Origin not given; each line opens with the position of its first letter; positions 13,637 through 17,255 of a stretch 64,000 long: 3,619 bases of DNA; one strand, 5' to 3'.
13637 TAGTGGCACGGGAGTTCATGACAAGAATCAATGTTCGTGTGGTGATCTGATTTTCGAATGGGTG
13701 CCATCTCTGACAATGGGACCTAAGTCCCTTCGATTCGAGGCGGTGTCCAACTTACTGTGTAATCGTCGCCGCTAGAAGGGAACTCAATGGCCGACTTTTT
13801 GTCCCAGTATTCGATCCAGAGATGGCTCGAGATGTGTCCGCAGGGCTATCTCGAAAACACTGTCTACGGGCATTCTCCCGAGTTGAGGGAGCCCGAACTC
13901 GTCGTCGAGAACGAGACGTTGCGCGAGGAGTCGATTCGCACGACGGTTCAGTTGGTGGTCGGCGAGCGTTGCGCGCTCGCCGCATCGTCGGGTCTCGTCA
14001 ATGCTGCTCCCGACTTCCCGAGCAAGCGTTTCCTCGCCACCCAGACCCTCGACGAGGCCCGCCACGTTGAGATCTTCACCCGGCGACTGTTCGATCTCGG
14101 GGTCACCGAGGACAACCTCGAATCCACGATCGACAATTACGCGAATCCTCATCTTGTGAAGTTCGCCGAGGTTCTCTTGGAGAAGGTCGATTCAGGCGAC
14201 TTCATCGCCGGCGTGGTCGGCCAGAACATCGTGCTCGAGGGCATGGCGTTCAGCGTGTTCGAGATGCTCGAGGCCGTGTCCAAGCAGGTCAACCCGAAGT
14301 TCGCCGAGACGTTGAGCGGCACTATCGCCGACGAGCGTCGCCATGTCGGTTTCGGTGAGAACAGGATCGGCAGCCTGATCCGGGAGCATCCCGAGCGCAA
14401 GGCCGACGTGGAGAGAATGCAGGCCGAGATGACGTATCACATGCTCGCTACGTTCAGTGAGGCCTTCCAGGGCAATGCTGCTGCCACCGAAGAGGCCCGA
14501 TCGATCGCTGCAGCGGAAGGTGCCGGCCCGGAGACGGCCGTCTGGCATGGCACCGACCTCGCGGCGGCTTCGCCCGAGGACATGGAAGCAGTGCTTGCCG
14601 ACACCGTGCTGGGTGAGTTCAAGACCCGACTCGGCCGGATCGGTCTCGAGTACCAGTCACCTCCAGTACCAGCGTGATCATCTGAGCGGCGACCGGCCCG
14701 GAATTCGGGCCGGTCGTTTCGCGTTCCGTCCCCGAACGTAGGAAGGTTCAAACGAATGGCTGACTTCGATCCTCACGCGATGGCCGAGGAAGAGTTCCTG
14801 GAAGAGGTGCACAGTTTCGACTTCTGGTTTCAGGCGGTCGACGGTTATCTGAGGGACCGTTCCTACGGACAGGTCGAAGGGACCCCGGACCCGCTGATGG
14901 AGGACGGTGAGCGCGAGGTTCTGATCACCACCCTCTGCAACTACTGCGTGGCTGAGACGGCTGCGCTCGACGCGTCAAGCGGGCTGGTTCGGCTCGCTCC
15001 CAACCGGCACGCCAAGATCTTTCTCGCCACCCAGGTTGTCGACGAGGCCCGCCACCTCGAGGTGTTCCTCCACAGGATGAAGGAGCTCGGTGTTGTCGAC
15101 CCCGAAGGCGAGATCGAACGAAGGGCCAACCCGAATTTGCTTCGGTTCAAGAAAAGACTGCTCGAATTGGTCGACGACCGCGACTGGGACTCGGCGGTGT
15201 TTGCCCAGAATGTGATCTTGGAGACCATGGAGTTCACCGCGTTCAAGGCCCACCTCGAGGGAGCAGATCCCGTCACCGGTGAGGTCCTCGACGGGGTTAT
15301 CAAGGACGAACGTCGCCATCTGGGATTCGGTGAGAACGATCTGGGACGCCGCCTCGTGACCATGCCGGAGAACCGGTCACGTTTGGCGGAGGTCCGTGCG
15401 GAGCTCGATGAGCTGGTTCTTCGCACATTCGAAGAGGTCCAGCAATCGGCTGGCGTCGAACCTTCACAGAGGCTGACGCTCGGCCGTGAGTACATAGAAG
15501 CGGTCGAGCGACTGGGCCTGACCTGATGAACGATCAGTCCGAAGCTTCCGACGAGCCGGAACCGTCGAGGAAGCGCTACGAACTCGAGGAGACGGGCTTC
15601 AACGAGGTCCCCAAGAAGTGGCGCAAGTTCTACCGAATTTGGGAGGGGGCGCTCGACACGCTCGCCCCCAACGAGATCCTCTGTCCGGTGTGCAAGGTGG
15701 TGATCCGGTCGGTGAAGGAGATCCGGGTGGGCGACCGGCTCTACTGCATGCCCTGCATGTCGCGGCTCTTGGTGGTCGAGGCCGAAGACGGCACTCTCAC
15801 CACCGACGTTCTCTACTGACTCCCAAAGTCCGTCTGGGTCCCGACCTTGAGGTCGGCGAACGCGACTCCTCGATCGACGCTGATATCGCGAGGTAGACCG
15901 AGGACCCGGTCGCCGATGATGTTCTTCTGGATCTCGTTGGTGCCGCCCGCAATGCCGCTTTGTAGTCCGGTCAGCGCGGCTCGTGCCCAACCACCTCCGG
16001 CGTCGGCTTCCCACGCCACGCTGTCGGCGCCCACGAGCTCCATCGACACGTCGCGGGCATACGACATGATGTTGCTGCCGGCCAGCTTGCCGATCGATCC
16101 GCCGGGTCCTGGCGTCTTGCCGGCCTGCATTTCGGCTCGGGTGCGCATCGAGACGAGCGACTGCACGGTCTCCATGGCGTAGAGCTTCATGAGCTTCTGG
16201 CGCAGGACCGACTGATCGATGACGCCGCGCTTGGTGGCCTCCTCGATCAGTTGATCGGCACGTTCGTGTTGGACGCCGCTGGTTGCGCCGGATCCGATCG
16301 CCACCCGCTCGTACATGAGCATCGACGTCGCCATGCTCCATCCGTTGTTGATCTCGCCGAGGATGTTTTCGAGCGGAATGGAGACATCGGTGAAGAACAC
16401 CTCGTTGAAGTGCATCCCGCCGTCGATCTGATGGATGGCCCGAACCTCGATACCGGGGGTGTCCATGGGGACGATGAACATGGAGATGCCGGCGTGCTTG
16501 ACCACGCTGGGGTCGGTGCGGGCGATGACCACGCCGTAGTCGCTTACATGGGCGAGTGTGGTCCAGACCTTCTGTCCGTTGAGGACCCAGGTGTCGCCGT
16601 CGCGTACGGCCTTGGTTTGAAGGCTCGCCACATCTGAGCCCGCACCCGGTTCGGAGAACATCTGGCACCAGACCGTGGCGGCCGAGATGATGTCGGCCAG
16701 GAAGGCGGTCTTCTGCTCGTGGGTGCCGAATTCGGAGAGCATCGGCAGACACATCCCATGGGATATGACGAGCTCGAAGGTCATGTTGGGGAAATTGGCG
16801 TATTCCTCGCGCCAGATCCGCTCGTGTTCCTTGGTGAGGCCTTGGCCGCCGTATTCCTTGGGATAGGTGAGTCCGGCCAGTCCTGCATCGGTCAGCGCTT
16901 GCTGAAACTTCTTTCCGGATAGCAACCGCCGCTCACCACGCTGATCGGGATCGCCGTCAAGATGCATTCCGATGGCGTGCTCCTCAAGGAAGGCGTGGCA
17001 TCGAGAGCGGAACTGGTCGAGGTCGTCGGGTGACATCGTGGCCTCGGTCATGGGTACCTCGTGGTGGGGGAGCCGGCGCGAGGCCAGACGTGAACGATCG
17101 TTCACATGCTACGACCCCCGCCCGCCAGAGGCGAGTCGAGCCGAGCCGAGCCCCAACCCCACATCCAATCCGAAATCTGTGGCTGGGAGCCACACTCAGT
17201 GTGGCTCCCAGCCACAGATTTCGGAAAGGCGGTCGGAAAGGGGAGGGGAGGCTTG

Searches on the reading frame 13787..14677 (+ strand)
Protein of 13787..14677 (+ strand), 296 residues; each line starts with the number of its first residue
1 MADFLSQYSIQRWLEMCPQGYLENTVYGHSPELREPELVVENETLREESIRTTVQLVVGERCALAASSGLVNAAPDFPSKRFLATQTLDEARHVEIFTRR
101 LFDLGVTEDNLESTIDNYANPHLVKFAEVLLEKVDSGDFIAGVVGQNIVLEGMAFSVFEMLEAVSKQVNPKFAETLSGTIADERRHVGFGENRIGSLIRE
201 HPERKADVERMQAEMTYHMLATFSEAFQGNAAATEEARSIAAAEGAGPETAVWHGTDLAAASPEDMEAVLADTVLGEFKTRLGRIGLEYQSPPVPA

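Call 49: search_protein_families(library=pfam, proteins=[window:13787-14677:+], max_evalue=0.001)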
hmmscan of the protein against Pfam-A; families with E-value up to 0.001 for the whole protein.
window:13787-14677:+ (296 aa): 1 family
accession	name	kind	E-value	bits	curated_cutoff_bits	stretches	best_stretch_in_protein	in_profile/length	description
PF11266.14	Ald_deCOase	-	0.00052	20.4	28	1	83-218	43-169/218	Long-chain fatty aldehyde decarbonylase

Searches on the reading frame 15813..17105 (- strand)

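Call 49: search_protein_families(library=pfam, proteins=[window:15813-17105:-], max_evalue=0.001)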
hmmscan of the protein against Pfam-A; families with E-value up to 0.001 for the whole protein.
window:15813-17105:- (430 aa): 3 families
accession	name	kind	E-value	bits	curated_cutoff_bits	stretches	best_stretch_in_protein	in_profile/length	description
PF02770.24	Acyl-CoA_dh_M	-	4.3e-24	85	33.3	1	147-241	1-97/97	Acyl-CoA dehydrogenase, middle domain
PF00441.29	Acyl-CoA_dh_1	-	3.5e-15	56.9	22.4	1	253-402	1-150/150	Acyl-CoA dehydrogenase, C-terminal domain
PF02771.21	Acyl-CoA_dh_N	-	1.1e-13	52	22.9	1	27-141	2-111/113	Acyl-CoA dehydrogenase, N-terminal domain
